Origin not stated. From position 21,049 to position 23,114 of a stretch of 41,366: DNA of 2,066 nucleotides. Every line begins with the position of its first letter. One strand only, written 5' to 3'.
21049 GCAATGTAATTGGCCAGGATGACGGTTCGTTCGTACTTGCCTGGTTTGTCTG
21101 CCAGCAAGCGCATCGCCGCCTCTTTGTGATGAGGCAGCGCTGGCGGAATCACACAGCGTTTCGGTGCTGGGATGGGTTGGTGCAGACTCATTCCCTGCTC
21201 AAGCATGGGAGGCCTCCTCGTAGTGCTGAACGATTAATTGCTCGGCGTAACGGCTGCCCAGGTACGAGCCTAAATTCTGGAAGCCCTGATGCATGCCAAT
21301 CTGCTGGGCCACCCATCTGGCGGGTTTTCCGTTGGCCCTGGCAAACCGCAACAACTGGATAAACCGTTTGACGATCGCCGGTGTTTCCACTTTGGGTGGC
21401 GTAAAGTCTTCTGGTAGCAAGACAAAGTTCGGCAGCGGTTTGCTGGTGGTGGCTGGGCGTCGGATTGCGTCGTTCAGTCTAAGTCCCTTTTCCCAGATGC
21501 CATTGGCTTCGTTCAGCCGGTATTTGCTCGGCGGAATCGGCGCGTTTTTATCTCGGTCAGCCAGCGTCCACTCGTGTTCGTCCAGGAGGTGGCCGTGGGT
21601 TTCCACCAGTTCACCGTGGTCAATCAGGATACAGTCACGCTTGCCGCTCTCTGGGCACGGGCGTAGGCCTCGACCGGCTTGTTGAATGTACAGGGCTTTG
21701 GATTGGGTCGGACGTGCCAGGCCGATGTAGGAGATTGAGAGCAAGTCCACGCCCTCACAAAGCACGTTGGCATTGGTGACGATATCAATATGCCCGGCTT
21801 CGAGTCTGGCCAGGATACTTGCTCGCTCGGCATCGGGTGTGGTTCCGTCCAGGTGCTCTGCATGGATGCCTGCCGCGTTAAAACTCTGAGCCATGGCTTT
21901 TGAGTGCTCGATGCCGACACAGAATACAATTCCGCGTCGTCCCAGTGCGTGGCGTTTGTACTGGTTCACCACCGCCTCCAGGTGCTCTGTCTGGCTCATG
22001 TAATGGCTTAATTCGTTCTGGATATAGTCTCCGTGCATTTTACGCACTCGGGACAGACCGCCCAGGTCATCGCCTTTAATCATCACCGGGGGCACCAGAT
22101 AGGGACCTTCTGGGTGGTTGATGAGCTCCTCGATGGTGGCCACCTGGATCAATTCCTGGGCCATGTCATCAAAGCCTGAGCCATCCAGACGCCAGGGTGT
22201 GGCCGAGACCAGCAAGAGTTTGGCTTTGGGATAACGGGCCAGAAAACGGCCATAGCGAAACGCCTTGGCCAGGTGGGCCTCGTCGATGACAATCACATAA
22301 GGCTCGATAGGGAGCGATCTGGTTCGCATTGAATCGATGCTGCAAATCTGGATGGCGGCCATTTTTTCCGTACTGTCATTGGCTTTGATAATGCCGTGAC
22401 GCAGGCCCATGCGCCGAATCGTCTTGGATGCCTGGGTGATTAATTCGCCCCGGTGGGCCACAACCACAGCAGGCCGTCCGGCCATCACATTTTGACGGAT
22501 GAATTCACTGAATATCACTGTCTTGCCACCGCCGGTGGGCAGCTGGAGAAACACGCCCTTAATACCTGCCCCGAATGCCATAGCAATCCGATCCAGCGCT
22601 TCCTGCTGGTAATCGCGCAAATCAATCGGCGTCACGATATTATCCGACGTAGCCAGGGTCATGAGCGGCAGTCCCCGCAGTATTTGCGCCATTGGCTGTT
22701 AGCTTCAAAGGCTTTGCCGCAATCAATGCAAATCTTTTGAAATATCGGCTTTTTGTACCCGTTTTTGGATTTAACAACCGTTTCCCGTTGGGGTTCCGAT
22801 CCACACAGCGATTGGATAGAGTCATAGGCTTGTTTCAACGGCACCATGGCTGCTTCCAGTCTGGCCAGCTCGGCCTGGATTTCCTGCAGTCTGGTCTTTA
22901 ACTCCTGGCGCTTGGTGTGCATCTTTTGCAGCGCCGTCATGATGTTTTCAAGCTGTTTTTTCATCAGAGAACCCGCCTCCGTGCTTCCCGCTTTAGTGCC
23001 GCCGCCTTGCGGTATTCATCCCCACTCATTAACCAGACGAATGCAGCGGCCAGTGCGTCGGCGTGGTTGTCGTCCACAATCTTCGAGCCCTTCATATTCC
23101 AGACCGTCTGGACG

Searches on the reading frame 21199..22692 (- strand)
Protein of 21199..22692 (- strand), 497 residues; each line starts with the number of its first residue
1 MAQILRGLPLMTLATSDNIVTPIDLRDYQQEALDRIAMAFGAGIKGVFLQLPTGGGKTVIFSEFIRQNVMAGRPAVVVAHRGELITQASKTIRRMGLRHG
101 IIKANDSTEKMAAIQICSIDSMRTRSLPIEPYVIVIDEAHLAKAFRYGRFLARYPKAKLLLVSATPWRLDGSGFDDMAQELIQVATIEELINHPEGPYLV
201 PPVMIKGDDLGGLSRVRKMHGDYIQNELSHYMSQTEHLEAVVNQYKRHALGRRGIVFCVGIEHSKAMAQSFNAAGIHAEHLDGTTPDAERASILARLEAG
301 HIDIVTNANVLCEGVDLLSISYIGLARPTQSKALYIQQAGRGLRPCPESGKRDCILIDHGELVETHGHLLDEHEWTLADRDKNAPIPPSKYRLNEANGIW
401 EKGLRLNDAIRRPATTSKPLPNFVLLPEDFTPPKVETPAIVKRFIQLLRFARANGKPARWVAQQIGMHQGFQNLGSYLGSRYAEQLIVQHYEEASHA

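Call 10: search_protein_families(library=phrogs, proteins=[window:21199-22692:-], max_evalue=0.001)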
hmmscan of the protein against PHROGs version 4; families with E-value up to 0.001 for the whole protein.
window:21199-22692:- (497 aa): 8 families
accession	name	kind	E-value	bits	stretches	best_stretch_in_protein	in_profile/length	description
phrog_16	-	DNA, RNA and nucleotide metabolism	9.2e-83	280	1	18-384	266-625/986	DNA helicase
phrog_62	-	DNA, RNA and nucleotide metabolism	8.2e-10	37.8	1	22-166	694-849/1881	DNA helicase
phrog_16694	-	unknown function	9.3e-09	34.8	0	302-361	617-676/1010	-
phrog_9690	-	DNA, RNA and nucleotide metabolism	4.4e-07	30.2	1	219-345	126-256/306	DNA helicase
phrog_16259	-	DNA, RNA and nucleotide metabolism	2.9e-06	27.8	1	20-144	113-238/330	DNA helicase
phrog_34481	-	unknown function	5.9e-05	24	1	26-109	32-115/132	-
phrog_27849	-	unknown function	0.00016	20.9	0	243-324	438-519/664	-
phrog_2488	-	DNA, RNA and nucleotide metabolism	0.00034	20.5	0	25-61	19-55/579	DNA helicase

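Call 11: search_protein_families(library=pfam, proteins=[window:21199-22692:-], max_evalue=0.01)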
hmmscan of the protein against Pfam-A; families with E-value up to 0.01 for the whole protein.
window:21199-22692:- (497 aa): 4 families
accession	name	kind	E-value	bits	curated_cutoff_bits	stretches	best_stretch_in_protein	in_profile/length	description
PF04851.21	ResIII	-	6.3e-19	68.9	22.5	1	23-166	2-162/164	Type III restriction enzyme, res subunit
PF00271.37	Helicase_C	-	1.2e-12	48.5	23.5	1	240-344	5-108/110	Helicase conserved C-terminal domain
PF00270.35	DEAD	-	1.6e-08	34.9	26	1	27-166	2-160/167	DEAD/DEAH box helicase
PF21090.3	P-loop_SecA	-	0.00027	21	27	1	231-316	12-96/205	SecA P-loop domain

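Call 15: search_dna_similar(query=window:21199-22692:-, collection=phages, mode=protein, max_rows=20)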
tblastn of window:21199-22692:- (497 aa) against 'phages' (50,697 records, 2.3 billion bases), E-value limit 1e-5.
Records with a match: 2122; places in all: 2132; records where one place covers at least 80% of the query: 53.
Best place of each record, by identity: <60% 2122.
By first word of the organism name: Mycobacterium 507; Streptococcus 262; Vibrio 222; Escherichia 111; Pseudomonas 108; Klebsiella 102; Stx2a-converting 62; Salmonella 61; Xanthomonas 49; Brucella 40; and 98 more.
By host as written in the record: Mycobacterium smegmatis mc2 155 366; - 299; Streptococcus thermophilus 102; Mycobacterium smegmatis mc#155 80; Klebsiella pneumoniae 57; Vibrio lentus 48; Escherichia coli 35; Pseudomonas aeruginosa 33; and 528 more.
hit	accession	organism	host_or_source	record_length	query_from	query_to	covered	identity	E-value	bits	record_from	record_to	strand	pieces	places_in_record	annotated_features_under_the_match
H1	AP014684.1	Pseudomonas phage PS-1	Pseudomonas sp. 1-1-1b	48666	25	470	90%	31.0%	1e-47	182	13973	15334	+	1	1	helicase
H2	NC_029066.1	Pseudomonas phage PS-1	Pseudomonas sp. 1-1-1b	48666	25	470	90%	31.0%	1e-47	182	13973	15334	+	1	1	DEAD/DEAH box helicase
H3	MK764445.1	Flavobacterium phage FPSV-S8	Flavobacterium psychrophilum FPS-S2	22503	23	489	94%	29.6%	2e-43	170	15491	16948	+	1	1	helicase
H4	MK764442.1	Flavobacterium phage FPSV-S1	Flavobacterium psychrophilum F026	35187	23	489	94%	29.6%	2e-43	170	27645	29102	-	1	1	helicase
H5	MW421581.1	Flavobacterium phage FPSV-S4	Flavobacterium psychrophilum strain ...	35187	23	489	94%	29.6%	2e-43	170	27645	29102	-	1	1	record has no annotation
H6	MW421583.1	Flavobacterium phage FPSV-F8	Flavobacterium psychrophilum strain ...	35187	23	489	94%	29.6%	2e-43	170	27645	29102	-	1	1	record has no annotation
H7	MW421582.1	Flavobacterium phage FPSV-S8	Flavobacterium psychrophilum strain ...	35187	23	489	94%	29.6%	2e-43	170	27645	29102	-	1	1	record has no annotation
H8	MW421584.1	Flavobacterium phage FPSV-D3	Flavobacterium psychrophilum strain ...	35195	23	489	94%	29.6%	2e-43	170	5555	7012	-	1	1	record has no annotation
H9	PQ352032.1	Enterobacter phage phiT5282EW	Enterobacter sp.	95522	23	377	71%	38.2%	5e-57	210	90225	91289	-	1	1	hypothetical protein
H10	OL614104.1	Morganella phage Mecenats66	Morganella sp.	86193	23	386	73%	37.1%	2e-62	226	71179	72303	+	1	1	helicase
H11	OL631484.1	Escherichia phage ECML-606-1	Escherichia coli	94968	23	377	71%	38.0%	1e-56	209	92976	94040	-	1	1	hypothetical protein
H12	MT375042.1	Acinetobacter phage vB_AbaP_Alexa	Acinetobacter baumannii NIPH 201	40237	25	428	81%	33.1%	1e-48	186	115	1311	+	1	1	putative ATP-dependent DNA helicase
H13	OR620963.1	Yersinia phage fHe-Yen8-01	Yersinia enterocolitica serotype O:8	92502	25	393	74%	36.1%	9e-54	201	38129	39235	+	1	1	hypothetical protein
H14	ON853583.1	Serratia phage MQ-4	Serratia liquefaciens EOA81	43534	20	413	79%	33.2%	6e-49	186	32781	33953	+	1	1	putative DNA helicase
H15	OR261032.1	Aeromonas phage ST4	Aeromonas hydrophila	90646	25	377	71%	36.8%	9e-56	207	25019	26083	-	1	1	DNA helicase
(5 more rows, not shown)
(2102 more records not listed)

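Call 35: find_homologous_proteins(query=window:21199-22692:-, max_evalue=1e-60)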
Query window:21199-22692:- (497 aa): 218 proteins with E <= 1e-60 among 8000 candidates; the best 120 are listed.
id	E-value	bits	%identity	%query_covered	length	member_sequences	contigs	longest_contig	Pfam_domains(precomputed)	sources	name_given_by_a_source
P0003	1.9e-186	639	100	56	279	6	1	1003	PF00271.38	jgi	jgi:hypothetical protein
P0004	1.4e-138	481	61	72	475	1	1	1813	PF00270.36,PF00271.38,PF10571.16,PF04851.22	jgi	jgi:DNA repair protein RadD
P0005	4.2e-135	469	49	94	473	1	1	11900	PF00270.36,PF00271.38,PF04851.22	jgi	-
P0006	4.4e-133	463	52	88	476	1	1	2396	PF00270.36,PF00271.38,PF04851.22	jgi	-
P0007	2.0e-130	454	50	94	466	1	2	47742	PF00270.36,PF00271.38,PF04851.22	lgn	-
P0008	2.7e-128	447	52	88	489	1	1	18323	PF00270.36,PF13604.13,PF00271.38,PF04851.22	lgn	-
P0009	6.6e-128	446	50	88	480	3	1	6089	PF00270.36,PF13604.13,PF00271.38,PF04851.22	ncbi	-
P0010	6.6e-127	442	47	94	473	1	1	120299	PF00270.36,PF00271.38,PF04851.22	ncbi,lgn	-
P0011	9.3e-127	442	50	90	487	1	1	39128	PF00270.36,PF13604.13,PF00271.38,PF04851.22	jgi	jgi:DNA repair protein RadD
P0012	1.7e-126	441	50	88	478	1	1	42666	PF00270.36,PF00271.38,PF04851.22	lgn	-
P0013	5.7e-125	436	58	71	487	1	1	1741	PF00270.36,PF00271.38,PF04851.22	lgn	-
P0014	6.8e-125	436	53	83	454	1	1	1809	PF00270.36,PF13604.13,PF00271.38,PF04851.22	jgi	jgi:DNA repair protein RadD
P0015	3.3e-124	433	50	88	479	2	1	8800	PF00270.36,PF00271.38,PF04851.22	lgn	-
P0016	1.6e-123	431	49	88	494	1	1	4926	PF00270.36,PF00271.38,PF04851.22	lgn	-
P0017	1.1e-121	425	50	81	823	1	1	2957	PF05204.20,PF00270.36,PF05203.22,PF14528.12,PF00271.38,PF10571.16,PF04851.22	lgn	-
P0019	1.5e-112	395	55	72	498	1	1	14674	PF00270.36,PF00271.38,PF04851.22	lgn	-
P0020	1.5e-112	395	56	71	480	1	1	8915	PF00270.36,PF00271.38,PF04851.22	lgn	-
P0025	2.0e-100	355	49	71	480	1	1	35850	PF00270.36,PF00271.38,PF04851.22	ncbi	-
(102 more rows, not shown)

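Call 36: find_encoding_contigs(protein=P0007, flank=8000, max_places=3)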
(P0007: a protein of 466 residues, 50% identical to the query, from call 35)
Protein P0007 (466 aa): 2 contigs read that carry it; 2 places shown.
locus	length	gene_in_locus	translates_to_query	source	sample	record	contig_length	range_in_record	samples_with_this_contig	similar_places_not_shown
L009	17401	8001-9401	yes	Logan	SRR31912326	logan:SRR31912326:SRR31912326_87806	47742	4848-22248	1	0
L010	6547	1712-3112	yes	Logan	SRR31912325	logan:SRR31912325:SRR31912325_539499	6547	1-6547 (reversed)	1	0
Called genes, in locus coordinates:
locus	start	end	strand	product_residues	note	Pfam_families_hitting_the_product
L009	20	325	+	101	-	-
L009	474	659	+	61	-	-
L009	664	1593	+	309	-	-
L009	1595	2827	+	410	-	PF00149:Metallophos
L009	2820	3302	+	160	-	PF13392:HNH_3, PF00847:AP2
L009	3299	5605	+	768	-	PF02463:SMC_N (faint), PF13476:AAA_23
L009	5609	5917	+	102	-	-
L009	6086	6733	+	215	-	PF02026:RyR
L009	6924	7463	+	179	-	-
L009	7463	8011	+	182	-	PF02075:RuvC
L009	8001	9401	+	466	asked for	PF00270:DEAD, PF04851:ResIII, PF00271:Helicase_C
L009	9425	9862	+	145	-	-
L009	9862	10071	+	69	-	-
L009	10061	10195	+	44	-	-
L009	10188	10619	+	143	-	PF09148:DUF1934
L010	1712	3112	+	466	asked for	PF00270:DEAD, PF04851:ResIII, PF00271:Helicase_C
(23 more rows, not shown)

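Call 37: find_encoding_contigs(protein=P0011, flank=8000, max_places=3)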
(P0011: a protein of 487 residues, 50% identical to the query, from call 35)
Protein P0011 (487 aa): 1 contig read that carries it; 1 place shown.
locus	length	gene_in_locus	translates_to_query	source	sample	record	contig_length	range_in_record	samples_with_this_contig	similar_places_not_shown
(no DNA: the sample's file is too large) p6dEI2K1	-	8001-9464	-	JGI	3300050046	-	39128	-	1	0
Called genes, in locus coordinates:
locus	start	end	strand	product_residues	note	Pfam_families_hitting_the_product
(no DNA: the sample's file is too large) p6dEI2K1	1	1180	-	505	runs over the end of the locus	PF00239:Resolvase, PF07508:Recombinase (weak), PF13408:Zn_ribbon_recom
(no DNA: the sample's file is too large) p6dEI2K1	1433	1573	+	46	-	-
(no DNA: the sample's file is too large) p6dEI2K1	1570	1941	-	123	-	PF13560:HTH_31, PF01381:HTH_3 (weak)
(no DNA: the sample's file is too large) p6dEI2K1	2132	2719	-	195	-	-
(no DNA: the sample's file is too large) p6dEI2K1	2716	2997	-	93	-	-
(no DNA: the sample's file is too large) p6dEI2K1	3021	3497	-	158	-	-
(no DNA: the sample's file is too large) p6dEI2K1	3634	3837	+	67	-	PF12728:HTH_17 (weak)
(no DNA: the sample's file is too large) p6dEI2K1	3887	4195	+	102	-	-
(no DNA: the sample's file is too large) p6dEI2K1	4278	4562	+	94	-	-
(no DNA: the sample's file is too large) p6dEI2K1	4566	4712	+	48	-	-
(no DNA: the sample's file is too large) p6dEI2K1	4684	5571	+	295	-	PF03837:RecT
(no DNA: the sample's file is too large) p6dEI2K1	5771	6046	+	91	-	-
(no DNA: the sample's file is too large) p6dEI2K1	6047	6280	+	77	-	PF10685:KGG (faint)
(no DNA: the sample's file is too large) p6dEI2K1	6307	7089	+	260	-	-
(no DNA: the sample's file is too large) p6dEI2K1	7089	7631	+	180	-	PF02075:RuvC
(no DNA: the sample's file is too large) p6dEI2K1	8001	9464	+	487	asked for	PF00270:DEAD (weak), PF04851:ResIII, PF13604:AAA_30 (faint), PF00271:Helicase_C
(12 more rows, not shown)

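Call 38: find_encoding_contigs(protein=P0012, flank=8000, max_places=3)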
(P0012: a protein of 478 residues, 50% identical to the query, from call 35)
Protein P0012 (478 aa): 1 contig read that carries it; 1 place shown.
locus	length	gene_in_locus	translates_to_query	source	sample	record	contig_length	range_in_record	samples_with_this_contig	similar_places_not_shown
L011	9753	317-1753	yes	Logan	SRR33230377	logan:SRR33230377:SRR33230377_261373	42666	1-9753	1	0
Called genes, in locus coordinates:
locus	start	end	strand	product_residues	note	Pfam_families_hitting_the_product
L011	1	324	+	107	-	?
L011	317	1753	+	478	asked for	PF00270:DEAD, PF04851:ResIII, PF00271:Helicase_C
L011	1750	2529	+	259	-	-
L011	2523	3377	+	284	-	-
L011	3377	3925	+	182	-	PF05869:Dam (weak)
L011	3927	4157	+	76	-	-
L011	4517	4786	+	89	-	-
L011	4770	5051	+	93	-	-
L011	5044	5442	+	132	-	-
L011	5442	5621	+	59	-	-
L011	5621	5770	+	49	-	-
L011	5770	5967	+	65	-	PF04014:MazE_antitoxin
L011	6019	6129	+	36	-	-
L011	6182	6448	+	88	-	-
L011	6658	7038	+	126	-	-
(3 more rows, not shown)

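Call 42: find_encoding_contigs(protein=P0010, flank=8000, max_places=2)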
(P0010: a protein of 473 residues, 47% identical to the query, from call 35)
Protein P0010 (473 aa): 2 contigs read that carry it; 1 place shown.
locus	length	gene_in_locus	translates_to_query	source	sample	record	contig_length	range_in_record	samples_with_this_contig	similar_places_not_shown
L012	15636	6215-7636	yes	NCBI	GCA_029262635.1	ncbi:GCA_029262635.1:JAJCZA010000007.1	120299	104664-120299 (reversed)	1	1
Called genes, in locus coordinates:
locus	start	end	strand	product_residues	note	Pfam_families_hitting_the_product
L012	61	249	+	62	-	-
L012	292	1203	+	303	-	-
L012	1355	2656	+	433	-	PF00149:Metallophos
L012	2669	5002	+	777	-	PF13514:AAA_27 (weak), PF02463:SMC_N, PF13558:SbcC_Walker_B (weak)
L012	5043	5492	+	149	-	-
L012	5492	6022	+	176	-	PF02075:RuvC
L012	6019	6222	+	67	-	-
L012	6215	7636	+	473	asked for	PF00270:DEAD, PF04851:ResIII, PF00271:Helicase_C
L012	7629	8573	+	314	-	-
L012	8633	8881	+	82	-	-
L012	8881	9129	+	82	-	-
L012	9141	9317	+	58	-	-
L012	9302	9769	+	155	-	PF05869:Dam (faint)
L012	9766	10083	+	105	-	-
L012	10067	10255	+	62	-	-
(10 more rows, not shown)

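Call 43: find_encoding_contigs(protein=P0008, flank=8000, max_places=2)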
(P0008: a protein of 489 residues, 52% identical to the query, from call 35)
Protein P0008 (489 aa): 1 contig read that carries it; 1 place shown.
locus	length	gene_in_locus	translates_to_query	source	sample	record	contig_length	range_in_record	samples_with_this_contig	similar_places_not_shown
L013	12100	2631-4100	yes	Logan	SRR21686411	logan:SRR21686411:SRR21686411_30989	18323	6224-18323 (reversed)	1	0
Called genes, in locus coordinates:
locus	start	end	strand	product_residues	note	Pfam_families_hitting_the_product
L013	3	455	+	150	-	?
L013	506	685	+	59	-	-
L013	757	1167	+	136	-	-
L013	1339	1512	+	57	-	PF10685:KGG (faint)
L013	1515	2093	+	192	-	-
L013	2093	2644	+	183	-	PF02075:RuvC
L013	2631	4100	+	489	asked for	PF00270:DEAD, PF04851:ResIII, PF13604:AAA_30 (weak), PF00271:Helicase_C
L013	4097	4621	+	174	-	PF05869:Dam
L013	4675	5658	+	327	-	PF14297:Lin1244_N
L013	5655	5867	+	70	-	-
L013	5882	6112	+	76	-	-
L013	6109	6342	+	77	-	-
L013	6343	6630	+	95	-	-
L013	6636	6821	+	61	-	-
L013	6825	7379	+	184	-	-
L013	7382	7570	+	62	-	-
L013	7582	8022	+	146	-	-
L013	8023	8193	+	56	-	-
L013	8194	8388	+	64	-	-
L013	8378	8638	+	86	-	-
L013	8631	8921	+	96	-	-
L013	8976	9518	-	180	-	-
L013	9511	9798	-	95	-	-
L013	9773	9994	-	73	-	-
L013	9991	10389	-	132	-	PF08291:Peptidase_M15_3, PF05951:Peptidase_M15_2 (weak)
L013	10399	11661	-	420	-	-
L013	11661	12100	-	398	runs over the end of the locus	-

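Call 83: find_encoding_contigs(protein=P0019, flank=6000, max_places=2)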
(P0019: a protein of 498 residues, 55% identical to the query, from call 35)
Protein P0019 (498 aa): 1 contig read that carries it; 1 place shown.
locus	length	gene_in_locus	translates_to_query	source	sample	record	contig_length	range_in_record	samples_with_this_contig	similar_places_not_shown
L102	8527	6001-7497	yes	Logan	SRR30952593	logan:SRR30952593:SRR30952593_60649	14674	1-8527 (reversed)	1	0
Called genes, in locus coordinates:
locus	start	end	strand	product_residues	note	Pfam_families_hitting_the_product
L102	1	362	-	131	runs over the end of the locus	-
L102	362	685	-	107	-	-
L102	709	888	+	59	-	-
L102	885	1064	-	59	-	-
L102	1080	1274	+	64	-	-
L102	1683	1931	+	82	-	-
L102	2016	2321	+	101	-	-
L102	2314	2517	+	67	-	-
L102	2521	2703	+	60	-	-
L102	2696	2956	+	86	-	-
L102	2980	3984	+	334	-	PF09588:YqaJ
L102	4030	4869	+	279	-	-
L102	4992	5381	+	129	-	-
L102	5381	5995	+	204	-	PF02075:RuvC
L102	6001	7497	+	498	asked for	PF04851:ResIII, PF00270:DEAD (weak), PF00271:Helicase_C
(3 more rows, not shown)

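Call 84: find_encoding_contigs(protein=P0020, flank=6000, max_places=2)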
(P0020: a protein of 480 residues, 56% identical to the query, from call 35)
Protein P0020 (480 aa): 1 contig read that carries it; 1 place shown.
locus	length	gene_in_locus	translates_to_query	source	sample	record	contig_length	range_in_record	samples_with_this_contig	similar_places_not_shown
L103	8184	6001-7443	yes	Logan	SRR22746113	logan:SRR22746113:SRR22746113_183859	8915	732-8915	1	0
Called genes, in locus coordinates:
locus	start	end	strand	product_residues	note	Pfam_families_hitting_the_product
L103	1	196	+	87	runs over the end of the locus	-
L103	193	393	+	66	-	-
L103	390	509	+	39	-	-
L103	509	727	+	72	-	-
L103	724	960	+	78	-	-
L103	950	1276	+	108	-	-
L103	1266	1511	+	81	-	-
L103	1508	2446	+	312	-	PF09588:YqaJ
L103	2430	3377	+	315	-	PF03837:RecT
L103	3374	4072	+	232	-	PF00929:RNase_T, PF18974:DUF5710 (weak)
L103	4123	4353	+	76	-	-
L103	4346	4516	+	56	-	-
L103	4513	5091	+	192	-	-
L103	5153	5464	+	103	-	-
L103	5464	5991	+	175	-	PF02075:RuvC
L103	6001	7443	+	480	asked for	PF00270:DEAD, PF04851:ResIII, PF00271:Helicase_C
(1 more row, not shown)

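Call 101: find_encoding_contigs(protein=P0005, flank=6000, max_places=2)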
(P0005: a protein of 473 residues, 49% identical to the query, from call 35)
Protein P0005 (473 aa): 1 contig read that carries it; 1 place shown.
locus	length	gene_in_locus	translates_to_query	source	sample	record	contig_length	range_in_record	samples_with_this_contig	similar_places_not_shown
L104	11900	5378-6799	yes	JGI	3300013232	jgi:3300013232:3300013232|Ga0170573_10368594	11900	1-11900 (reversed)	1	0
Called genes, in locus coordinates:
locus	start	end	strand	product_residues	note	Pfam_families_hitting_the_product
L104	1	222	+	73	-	?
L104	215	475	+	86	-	-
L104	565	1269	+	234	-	PF12705:PDDEXK_1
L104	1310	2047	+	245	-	-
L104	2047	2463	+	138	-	-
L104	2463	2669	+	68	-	-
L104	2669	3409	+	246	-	PF00929:RNase_T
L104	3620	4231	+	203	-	-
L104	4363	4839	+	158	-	-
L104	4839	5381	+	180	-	PF02075:RuvC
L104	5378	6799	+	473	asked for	PF00270:DEAD, PF04851:ResIII, PF00271:Helicase_C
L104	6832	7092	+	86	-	-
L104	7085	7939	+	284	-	-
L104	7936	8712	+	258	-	PF01695:IstB_IS21 (weak)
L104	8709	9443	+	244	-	-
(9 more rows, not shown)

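Call 102: find_encoding_contigs(protein=P0025, flank=6000, max_places=2)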
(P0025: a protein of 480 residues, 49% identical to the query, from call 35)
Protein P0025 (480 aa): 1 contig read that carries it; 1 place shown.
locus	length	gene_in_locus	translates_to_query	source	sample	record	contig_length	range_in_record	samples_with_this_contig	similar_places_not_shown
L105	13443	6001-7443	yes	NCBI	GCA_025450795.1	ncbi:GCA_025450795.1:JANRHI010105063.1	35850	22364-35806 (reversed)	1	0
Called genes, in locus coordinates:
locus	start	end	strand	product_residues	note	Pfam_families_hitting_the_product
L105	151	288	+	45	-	-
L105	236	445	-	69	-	-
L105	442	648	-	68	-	PF13619:KTSC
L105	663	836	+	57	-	-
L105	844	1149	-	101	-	PF13443:HTH_26 (weak), PF13560:HTH_31 (weak), PF12844:HTH_19 (weak), PF01381:HTH_3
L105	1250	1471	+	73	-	PF13560:HTH_31 (weak), PF12844:HTH_19, PF13443:HTH_26 (weak), PF01381:HTH_3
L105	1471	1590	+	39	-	-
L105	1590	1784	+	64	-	-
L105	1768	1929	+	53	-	-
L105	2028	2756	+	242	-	PF01469:Pentapeptide_2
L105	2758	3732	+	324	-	PF12705:PDDEXK_1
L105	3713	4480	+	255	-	PF13479:AAA_24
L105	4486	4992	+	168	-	-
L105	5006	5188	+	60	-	-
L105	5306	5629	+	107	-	-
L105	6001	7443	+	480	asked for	PF00270:DEAD, PF04851:ResIII, PF00271:Helicase_C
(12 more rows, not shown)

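Call 113: search_protein_families(library=pfam, proteins=[L013:1339-1512:+], max_evalue=10)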
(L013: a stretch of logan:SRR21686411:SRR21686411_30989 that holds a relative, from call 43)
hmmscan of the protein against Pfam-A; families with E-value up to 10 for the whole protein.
L013:1339-1512:+ (57 aa): 1 family
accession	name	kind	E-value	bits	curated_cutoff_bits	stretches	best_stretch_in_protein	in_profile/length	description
PF10685.14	KGG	-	1.5e-09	38.4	20.4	2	1-18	5-22/22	Stress-induced bacterial acidophilic repeat motif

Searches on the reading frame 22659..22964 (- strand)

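Call 10: search_protein_families(library=phrogs, proteins=[window:22659-22964:-], max_evalue=0.001)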
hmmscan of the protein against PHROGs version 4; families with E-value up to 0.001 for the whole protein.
window:22659-22964:- (101 aa): 0 families

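Call 11: search_protein_families(library=pfam, proteins=[window:22659-22964:-], max_evalue=0.01)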
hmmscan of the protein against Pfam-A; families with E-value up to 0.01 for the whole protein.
window:22659-22964:- (101 aa): 7 families
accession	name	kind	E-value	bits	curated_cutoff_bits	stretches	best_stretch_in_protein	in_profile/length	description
PF24079.1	UBR4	-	0.00061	20.6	27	1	1-90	22-105/125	E3 ubiquitin-protein ligase UBR4-like domain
PF12795.12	MscS_porin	-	0.001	19.2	34.4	1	3-59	85-142/238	Mechanosensitive ion channel porin domain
PF14992.11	TMCO5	-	0.0013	18.5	32.2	1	6-56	98-148/280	TMCO5 family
PF11507.13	Transcript_VP30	-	0.0024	18.4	21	1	15-93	11-87/131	Ebola virus-specific transcription factor VP30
PF18822.6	CdvA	-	0.0026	18.2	30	1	1-49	23-72/123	CdvA-like coiled-coil domain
PF04822.18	Takusan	-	0.0048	17.2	28.1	1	2-31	16-45/85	Takusan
PF16043.11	DUF4795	-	0.0049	16.7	34.8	1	6-89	95-184/208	Domain of unknown function (DUF4795)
